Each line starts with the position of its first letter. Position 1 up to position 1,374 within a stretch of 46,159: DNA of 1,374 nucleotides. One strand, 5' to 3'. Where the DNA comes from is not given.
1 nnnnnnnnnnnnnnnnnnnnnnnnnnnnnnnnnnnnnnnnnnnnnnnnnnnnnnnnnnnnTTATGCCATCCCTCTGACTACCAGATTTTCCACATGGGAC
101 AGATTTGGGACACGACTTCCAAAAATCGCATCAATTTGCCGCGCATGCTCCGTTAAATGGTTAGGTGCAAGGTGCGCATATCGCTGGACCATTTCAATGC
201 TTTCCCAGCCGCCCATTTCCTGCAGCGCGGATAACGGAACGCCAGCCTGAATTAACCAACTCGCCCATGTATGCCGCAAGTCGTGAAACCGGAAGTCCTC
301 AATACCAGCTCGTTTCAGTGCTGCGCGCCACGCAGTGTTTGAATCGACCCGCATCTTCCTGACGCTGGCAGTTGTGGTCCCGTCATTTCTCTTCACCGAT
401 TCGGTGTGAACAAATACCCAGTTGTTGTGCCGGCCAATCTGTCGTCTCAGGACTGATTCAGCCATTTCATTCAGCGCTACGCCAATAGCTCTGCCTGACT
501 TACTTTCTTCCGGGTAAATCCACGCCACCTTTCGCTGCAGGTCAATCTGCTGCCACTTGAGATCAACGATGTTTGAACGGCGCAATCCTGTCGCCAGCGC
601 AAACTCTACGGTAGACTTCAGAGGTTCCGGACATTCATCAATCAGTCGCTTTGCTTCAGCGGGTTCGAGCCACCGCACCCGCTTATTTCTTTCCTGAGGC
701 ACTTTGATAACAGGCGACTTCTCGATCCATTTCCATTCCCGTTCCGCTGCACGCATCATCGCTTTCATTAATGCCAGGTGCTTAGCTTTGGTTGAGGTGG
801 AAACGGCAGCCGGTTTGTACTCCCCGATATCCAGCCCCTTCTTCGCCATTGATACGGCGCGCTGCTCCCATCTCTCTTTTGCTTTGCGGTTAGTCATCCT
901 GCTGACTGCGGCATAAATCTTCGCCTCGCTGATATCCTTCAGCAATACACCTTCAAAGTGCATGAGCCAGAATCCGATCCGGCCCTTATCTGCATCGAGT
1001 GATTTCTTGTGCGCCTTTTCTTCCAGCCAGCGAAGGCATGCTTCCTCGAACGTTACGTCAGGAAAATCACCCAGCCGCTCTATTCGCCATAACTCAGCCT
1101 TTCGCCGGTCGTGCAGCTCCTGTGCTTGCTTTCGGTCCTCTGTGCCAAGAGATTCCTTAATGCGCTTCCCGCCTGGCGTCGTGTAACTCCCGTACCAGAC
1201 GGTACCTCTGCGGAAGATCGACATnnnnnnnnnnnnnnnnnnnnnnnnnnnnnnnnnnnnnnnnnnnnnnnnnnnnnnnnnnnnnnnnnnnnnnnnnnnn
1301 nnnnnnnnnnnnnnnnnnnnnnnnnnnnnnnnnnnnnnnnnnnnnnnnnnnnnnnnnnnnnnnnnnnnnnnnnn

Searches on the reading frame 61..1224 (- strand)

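Call 77: search_protein_families(library=pfam, proteins=[window:61-1224:-], max_evalue=0.001)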
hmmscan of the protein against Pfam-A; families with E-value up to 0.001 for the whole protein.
window:61-1224:- (387 aa): 1 family
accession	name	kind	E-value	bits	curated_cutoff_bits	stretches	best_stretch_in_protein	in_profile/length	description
PF00589.27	Phage_integrase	-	5.3e-44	150.4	27.1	1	185-355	2-171/172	Phage integrase family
